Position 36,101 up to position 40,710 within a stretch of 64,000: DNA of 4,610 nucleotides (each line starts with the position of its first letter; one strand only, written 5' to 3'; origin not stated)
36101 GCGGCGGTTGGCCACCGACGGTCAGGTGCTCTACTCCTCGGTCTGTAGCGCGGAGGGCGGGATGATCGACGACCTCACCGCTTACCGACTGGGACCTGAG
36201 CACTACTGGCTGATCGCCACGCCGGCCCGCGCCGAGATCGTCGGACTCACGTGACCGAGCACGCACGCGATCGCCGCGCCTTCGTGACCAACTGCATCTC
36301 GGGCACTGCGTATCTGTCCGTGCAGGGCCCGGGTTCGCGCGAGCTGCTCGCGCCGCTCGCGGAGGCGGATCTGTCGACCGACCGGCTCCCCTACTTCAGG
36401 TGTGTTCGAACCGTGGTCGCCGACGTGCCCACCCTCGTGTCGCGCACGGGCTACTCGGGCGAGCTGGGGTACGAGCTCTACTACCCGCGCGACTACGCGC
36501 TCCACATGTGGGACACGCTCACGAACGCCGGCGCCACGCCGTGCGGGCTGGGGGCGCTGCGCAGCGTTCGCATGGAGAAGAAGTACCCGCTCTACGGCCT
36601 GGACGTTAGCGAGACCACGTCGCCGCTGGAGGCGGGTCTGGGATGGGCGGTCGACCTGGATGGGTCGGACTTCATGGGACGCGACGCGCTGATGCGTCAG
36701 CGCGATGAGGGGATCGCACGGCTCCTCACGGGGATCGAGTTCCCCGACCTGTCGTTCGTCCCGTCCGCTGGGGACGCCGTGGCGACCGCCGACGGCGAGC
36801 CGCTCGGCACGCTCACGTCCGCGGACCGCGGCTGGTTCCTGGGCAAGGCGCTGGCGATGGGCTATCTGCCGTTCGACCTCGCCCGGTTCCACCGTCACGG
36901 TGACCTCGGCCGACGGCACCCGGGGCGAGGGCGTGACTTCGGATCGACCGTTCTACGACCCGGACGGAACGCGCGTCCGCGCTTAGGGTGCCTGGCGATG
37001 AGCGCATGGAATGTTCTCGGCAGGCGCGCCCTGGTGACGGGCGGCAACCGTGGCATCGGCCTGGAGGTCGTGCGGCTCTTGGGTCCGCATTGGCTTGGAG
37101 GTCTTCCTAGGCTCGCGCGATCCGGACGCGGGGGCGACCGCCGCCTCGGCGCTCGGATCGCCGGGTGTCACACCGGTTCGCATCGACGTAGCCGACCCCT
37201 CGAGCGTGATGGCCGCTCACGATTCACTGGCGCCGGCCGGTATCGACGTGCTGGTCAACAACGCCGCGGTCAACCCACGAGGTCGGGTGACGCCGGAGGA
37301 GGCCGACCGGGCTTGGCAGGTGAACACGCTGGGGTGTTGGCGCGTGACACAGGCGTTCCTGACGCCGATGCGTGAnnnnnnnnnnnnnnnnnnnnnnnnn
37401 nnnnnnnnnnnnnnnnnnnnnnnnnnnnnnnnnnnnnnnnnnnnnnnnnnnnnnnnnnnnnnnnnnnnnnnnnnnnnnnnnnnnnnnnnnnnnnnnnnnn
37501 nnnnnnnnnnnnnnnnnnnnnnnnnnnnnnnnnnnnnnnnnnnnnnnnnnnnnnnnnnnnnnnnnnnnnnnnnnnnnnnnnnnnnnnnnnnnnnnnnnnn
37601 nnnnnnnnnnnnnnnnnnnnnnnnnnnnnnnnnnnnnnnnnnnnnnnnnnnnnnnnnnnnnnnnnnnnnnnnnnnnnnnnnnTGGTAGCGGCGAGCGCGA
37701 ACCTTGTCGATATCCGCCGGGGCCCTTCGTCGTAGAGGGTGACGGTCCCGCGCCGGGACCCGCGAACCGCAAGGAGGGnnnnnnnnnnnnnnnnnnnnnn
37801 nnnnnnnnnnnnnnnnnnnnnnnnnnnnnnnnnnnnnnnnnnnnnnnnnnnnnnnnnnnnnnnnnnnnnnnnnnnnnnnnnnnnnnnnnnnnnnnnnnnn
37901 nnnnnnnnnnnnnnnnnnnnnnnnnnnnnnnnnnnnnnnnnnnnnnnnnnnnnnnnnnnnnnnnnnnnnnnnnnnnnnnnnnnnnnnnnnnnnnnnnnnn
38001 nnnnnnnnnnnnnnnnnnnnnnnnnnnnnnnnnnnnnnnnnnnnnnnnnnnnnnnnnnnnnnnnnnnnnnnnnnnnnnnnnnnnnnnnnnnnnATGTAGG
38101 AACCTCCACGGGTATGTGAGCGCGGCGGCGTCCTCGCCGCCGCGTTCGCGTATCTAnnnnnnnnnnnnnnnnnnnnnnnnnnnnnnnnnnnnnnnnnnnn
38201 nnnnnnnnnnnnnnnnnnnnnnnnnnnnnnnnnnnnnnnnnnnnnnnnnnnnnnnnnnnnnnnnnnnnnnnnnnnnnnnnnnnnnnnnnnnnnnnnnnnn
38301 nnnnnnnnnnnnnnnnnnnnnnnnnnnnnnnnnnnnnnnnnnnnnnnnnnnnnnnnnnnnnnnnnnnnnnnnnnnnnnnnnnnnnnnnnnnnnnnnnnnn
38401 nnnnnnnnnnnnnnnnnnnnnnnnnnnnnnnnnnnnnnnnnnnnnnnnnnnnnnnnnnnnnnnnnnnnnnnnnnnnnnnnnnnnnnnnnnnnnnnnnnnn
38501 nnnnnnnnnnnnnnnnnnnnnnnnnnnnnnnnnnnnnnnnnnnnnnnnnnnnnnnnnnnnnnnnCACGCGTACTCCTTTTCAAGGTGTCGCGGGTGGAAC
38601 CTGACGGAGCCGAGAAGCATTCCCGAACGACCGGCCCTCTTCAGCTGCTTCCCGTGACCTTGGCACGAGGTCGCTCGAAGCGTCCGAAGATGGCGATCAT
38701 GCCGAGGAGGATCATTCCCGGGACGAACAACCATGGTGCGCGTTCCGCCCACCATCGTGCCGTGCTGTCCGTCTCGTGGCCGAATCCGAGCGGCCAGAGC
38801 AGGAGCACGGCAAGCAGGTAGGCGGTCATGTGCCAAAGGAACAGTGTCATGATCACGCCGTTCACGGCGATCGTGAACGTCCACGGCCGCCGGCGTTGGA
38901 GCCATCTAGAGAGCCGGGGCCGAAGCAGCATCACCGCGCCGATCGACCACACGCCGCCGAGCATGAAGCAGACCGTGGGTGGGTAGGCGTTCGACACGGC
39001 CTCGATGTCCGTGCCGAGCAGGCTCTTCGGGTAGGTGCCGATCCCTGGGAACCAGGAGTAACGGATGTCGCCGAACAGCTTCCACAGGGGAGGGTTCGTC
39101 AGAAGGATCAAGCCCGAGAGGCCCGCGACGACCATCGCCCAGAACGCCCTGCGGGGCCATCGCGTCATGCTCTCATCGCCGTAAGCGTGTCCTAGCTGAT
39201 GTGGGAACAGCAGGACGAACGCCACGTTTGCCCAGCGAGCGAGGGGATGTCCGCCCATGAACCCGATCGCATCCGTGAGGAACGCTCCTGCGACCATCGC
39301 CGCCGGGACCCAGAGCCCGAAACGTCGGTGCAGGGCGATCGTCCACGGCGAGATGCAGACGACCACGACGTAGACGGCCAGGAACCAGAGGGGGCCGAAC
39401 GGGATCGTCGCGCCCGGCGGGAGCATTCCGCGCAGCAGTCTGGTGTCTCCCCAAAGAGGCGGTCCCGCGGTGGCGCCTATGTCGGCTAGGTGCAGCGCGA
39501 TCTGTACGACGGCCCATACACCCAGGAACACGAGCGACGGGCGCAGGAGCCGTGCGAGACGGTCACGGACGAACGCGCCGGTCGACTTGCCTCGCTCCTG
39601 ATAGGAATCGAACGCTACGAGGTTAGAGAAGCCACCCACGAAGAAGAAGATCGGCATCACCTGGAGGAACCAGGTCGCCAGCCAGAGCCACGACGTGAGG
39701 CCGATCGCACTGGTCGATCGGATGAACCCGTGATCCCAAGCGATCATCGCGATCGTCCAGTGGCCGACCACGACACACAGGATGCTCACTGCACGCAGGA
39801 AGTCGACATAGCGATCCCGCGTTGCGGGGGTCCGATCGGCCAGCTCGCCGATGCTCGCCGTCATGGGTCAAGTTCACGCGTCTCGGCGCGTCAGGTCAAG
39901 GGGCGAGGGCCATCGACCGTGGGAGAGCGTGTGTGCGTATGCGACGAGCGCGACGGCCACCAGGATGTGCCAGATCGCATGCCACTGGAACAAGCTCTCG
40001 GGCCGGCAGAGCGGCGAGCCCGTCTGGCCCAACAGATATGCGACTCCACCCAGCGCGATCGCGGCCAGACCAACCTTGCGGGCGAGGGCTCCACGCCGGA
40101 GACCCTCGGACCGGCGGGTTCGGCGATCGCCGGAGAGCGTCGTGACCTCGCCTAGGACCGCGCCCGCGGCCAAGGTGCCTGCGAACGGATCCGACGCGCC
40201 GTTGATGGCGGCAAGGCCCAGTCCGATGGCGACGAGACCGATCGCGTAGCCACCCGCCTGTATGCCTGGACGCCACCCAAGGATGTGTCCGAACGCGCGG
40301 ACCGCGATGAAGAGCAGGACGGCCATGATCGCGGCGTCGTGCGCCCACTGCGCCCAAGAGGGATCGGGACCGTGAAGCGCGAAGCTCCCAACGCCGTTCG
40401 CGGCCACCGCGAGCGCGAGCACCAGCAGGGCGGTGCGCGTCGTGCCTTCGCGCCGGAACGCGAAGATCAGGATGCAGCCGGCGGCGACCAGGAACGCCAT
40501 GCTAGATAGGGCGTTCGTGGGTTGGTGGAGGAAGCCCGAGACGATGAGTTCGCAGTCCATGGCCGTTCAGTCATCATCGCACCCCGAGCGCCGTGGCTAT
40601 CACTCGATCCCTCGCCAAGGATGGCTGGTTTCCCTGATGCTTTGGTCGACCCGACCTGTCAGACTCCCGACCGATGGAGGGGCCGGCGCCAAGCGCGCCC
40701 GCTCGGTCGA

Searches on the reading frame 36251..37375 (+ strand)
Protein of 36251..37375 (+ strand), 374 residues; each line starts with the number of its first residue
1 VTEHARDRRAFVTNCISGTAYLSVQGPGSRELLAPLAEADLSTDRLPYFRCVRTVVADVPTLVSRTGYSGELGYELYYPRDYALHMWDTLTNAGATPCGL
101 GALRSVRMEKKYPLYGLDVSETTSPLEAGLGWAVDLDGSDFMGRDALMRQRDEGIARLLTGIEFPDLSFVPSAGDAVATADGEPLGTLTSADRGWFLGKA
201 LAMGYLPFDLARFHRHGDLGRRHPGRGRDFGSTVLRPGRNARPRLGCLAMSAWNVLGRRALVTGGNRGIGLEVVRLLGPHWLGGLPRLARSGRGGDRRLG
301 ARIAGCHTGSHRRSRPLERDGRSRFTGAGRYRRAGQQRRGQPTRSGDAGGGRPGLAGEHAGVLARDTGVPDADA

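Call 74: search_protein_families(library=pfam, proteins=[window:36251-37375:+], max_evalue=0.001)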
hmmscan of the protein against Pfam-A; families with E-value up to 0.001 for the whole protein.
window:36251-37375:+ (374 aa): 2 families
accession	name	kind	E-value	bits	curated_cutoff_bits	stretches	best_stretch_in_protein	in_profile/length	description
PF01571.26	GCV_T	-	4.4e-39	134.7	25.6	1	1-133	120-255/255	Aminomethyltransferase folate-binding domain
PF08669.17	GCV_T_C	-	1.5e-06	28.4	25.9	1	159-212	3-55/80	Glycine cleavage T-protein C-terminal barrel domain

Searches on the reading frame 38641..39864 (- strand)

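Call 18: search_protein_families(library=pfam, proteins=[window:38641-39864:-], max_evalue=0.001)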
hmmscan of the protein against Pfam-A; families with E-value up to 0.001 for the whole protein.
window:38641-39864:- (407 aa): 1 family
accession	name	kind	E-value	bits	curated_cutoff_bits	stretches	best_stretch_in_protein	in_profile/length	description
PF01757.29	Acyl_transf_3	-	9.9e-26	91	31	1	18-392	2-321/326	Acyltransferase domain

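Call 73: search_protein_families(library=padloc, proteins=[window:38641-39864:-], max_evalue=0.001)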
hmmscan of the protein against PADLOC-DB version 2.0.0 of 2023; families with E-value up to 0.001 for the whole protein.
window:38641-39864:- (407 aa): 0 families

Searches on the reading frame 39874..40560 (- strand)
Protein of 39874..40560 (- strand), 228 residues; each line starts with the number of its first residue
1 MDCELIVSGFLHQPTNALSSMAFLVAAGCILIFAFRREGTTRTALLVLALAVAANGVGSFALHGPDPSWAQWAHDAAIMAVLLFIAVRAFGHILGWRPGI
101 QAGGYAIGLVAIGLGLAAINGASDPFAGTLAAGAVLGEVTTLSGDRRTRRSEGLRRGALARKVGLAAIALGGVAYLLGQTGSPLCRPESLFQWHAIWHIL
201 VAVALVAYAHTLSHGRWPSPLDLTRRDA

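Call 18: search_protein_families(library=pfam, proteins=[window:39874-40560:-], max_evalue=0.001)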
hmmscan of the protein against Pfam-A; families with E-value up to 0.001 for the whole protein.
window:39874-40560:- (228 aa): 1 family
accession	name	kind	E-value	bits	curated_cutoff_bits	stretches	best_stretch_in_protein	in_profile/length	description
PF05875.18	Ceramidase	-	2.5e-06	27.5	32.5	0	15-90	24-97/259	Ceramidase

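Call 73: search_protein_families(library=padloc, proteins=[window:39874-40560:-], max_evalue=0.001)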
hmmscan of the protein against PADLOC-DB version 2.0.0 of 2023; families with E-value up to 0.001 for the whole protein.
window:39874-40560:- (228 aa): 0 families
